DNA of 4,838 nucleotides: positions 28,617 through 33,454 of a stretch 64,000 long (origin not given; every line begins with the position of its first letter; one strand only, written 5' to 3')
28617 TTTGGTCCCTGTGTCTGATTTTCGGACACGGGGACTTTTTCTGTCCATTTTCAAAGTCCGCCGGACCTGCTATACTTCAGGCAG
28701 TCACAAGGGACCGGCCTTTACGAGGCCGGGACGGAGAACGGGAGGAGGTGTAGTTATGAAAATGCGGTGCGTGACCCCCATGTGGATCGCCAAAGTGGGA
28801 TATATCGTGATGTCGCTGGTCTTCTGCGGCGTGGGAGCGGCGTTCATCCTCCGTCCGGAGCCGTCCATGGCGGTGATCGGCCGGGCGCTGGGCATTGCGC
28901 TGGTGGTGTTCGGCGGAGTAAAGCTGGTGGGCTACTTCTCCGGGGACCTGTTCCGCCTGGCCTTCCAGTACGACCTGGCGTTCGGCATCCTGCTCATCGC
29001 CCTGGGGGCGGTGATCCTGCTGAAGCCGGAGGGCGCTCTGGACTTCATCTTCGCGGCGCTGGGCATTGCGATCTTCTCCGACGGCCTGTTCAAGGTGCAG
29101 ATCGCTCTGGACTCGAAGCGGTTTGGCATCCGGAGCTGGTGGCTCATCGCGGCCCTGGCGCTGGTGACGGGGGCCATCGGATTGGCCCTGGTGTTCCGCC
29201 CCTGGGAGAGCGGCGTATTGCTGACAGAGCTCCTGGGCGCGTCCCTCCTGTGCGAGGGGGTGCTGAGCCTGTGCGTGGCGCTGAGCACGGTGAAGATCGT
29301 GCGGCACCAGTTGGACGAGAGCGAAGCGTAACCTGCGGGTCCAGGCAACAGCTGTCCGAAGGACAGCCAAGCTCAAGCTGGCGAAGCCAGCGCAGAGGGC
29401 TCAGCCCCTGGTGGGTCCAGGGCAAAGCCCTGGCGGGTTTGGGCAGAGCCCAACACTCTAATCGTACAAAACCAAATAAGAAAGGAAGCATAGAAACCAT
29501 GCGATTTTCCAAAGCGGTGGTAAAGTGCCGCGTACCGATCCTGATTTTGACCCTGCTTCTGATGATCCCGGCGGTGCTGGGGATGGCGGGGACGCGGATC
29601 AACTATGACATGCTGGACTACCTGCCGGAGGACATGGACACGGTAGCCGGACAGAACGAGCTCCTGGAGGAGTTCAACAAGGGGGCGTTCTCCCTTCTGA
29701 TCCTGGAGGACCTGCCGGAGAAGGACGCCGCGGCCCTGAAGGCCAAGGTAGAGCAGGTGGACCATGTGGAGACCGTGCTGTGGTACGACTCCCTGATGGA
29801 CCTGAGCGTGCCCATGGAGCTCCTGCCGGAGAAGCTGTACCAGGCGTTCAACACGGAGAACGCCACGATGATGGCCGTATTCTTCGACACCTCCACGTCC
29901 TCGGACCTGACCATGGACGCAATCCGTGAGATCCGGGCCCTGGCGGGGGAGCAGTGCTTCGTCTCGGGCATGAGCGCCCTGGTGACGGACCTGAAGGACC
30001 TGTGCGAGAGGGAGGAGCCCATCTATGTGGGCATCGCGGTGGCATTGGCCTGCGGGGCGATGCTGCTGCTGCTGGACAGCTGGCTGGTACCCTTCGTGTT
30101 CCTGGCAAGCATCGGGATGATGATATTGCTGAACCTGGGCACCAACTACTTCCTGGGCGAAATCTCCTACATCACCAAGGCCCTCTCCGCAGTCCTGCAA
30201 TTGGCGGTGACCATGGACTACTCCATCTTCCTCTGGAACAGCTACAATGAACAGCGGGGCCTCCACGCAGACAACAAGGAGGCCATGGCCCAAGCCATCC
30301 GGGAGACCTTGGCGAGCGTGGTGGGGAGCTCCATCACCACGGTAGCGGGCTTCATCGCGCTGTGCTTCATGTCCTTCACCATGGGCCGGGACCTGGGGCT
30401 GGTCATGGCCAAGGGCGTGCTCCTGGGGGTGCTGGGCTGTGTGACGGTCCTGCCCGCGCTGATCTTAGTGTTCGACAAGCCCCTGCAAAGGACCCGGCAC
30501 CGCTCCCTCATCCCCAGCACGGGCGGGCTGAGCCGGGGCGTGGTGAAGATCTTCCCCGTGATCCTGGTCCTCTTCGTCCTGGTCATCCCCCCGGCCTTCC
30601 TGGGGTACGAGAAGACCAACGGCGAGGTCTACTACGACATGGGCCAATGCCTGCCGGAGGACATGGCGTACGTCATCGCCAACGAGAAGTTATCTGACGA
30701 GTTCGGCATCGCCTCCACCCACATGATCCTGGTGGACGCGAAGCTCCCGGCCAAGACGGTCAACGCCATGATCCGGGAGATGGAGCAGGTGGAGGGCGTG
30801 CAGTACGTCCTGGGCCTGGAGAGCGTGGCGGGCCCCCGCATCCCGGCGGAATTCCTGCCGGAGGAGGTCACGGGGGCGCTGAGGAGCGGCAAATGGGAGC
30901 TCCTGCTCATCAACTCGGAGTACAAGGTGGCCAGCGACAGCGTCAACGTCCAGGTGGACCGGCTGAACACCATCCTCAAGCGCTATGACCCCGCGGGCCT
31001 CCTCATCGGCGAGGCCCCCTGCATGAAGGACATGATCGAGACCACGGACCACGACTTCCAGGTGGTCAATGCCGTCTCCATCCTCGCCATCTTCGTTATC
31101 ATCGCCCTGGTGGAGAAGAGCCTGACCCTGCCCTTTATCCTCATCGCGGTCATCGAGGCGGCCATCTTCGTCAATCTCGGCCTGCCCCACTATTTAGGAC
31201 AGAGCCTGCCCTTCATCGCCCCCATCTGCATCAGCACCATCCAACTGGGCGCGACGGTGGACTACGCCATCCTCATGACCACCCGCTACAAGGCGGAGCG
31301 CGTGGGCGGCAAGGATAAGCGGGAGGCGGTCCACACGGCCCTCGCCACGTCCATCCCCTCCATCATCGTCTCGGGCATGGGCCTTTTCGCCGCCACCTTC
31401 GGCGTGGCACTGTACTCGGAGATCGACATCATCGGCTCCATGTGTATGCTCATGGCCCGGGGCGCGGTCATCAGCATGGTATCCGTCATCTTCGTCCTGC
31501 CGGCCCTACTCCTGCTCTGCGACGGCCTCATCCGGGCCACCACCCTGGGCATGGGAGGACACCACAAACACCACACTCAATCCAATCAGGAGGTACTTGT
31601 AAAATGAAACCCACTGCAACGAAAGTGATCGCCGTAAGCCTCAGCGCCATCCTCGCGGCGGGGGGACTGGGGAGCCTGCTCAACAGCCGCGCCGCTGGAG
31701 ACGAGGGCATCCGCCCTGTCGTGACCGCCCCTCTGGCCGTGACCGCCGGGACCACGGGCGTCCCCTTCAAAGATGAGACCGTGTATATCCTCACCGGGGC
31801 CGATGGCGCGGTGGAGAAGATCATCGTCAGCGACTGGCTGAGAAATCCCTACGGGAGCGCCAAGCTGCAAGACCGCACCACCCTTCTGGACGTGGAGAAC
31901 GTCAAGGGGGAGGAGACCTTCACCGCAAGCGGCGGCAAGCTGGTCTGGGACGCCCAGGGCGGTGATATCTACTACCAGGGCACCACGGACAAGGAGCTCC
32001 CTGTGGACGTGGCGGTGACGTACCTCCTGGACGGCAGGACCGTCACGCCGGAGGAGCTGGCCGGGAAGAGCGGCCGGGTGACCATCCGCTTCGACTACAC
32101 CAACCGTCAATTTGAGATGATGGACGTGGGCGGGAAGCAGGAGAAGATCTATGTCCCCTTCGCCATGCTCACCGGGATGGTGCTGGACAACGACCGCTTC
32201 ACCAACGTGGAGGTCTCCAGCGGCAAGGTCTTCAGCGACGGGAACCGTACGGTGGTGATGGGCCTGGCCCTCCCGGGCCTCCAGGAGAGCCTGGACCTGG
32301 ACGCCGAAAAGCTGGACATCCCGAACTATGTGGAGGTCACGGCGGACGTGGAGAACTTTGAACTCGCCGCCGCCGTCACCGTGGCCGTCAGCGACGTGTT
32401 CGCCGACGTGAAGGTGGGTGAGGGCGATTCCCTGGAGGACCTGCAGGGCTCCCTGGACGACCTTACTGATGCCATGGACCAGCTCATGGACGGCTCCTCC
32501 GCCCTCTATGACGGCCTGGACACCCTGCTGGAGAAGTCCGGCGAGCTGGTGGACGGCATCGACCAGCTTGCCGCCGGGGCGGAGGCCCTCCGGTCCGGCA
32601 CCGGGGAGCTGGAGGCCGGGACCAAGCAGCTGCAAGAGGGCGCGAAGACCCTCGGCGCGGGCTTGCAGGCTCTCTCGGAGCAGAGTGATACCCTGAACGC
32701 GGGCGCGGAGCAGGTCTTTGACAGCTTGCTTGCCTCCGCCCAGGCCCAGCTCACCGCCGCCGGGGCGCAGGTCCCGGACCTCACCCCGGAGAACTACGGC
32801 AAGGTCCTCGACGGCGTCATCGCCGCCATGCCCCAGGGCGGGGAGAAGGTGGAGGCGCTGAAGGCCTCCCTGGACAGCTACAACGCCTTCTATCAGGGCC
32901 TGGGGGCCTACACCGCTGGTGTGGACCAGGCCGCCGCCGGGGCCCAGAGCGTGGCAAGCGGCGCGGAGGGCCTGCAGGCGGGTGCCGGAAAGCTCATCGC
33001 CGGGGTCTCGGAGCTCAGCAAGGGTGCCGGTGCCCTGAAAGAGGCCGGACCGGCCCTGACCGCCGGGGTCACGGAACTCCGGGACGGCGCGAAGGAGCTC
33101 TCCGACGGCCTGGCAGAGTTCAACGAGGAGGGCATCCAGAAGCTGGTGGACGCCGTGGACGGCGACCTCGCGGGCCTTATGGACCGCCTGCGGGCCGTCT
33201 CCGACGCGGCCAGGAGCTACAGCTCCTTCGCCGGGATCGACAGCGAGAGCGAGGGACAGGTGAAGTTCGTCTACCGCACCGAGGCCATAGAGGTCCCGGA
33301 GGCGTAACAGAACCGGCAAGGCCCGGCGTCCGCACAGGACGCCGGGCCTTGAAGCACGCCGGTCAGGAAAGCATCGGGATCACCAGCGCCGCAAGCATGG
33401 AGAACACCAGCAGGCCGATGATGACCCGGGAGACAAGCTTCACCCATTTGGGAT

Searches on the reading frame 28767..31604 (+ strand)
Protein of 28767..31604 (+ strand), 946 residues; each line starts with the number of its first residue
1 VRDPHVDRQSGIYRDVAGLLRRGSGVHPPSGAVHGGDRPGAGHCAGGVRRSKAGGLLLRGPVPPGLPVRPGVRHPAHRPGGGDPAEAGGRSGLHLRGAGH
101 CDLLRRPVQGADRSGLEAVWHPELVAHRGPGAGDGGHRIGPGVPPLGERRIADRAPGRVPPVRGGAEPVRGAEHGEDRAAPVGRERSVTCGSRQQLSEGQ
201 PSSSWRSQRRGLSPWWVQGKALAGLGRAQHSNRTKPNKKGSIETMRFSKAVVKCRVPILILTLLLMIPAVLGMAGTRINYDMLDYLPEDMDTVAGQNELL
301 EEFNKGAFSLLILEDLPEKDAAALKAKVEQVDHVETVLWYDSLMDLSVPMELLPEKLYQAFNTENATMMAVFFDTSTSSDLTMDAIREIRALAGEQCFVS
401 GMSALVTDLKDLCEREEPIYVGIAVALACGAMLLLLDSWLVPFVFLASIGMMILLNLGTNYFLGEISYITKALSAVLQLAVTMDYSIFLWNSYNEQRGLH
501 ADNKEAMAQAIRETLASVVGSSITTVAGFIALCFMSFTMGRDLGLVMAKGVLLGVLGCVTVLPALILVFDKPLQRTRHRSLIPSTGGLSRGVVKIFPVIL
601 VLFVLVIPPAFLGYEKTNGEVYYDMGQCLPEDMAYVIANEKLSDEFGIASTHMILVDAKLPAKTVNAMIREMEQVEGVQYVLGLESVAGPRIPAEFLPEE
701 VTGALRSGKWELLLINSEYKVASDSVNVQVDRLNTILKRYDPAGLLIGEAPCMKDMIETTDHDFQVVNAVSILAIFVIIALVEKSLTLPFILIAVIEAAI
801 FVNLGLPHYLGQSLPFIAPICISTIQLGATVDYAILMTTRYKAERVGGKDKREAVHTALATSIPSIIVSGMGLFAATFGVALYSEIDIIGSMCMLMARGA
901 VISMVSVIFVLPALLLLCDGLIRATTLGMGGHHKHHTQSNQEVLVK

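Call 9: search_protein_families(library=pfam, proteins=[window:28767-31604:+], max_evalue=0.001)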
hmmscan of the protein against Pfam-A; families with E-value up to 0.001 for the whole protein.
window:28767-31604:+ (946 aa): 2 families
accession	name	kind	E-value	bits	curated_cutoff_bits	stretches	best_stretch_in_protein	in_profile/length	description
PF03176.21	MMPL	-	1e-52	179.6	20.5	2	382-569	110-302/333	MMPL family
PF00873.25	ACR_tran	-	0.00057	18.1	28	0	423-578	339-498/1021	AcrB/AcrD/AcrF family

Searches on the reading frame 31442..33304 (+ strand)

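Call 9: search_protein_families(library=pfam, proteins=[window:31442-33304:+], max_evalue=0.001)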
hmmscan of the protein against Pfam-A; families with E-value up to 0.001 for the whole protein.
window:31442-33304:+ (621 aa): 1 family
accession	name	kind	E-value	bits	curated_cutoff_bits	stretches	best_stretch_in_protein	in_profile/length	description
PF11887.13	Mce4_CUP1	-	2e-05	24.8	32.6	0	328-404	60-136/222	Cholesterol uptake porter CUP1 of Mce4, putative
